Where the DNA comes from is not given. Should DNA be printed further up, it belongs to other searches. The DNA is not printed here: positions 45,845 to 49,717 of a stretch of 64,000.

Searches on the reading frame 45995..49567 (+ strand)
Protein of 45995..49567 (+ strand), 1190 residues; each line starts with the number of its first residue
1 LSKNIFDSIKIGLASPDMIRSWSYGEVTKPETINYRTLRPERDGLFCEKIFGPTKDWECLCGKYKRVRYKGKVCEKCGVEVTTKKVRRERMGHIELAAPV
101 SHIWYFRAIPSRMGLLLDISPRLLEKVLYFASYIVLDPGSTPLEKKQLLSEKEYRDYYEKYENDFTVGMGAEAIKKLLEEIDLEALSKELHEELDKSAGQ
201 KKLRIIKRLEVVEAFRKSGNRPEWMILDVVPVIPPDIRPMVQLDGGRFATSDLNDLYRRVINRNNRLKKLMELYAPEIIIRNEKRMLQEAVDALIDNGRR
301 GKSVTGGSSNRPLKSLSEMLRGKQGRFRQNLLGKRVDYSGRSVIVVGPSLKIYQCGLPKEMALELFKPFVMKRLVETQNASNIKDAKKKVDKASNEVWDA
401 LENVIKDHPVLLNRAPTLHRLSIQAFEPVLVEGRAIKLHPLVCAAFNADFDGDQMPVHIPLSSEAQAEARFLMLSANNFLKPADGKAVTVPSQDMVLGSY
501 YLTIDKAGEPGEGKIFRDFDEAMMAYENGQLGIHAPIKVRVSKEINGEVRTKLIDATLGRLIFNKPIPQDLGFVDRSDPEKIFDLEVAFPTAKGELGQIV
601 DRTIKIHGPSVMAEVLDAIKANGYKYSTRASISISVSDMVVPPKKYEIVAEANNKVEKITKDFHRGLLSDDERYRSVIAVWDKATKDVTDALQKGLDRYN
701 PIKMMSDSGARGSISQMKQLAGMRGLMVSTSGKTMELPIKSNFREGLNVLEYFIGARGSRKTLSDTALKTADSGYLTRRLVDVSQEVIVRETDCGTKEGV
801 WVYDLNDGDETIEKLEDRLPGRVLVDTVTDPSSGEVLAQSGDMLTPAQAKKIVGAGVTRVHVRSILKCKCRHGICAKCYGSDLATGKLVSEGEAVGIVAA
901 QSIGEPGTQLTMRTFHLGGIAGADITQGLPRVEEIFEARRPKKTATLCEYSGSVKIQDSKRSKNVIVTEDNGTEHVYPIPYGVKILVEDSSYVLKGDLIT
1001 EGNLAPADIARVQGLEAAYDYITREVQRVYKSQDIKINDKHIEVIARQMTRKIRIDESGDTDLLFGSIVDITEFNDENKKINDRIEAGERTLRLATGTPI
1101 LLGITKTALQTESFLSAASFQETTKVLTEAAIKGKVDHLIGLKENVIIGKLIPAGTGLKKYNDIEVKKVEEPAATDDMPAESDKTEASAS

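Call 64: search_protein_families(library=ncbifam, max_evalue=1e-10, proteins=[window:45995-49567:+])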
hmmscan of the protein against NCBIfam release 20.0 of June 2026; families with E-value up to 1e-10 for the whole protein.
window:45995-49567:+ (1190 aa): 12 families
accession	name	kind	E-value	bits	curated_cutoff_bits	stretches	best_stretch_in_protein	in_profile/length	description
TIGR02386.1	rpoC_TIGR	equivalog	0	1765.2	963.5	1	8-1162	1-1146/1147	DNA-directed RNA polymerase subunit beta'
NF011498.0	PRK14906.1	equivalog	0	1626.9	1437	2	143-1167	232-1245/1459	DNA-directed RNA polymerase subunit beta'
NF007172.0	PRK09603.1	equivalog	0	1411.1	5372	2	6-921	1396-2306/2890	DNA-directed RNA polymerase subunit beta/beta'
NF011417.0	PRK14844.1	equivalog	0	1285.3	4632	2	5-920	1447-2361/2839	DNA-directed RNA polymerase subunit beta/beta'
NF002729.0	PRK02625.1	equivalog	2e-263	875.8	1117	1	3-550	6-569/626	DNA-directed RNA polymerase subunit gamma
TIGR02387.1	rpoC1_cyan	equivalog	1.1e-255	850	975.9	1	6-549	2-562/619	DNA-directed RNA polymerase subunit gamma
NF002724.0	PRK02597.1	equivalog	3.5e-199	664.1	1878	2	592-922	16-348/1338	DNA-directed RNA polymerase subunit beta'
TIGR02388.1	rpoC2_cyan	equivalog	3.2e-181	604.6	467.4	2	593-923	9-340/1230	DNA-directed RNA polymerase subunit beta''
NF006336.0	PRK08566.1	equivalog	1.9e-95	320.8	819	2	4-507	7-516/883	DNA-directed RNA polymerase subunit A'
TIGR02390.1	RNA_pol_rpoA1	equivalog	4.7e-90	302.9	1042.55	2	404-813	408-851/867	DNA-directed RNA polymerase subunit A'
TIGR02389.1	RNA_pol_rpoA2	equivalog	1.5e-37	129.5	420.65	1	887-950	39-102/367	DNA-directed RNA polymerase subunit A''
NF011491.0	PRK14898.1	equivalog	1.6e-22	79.4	783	0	1110-1158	795-843/860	DNA-directed RNA polymerase subunit A''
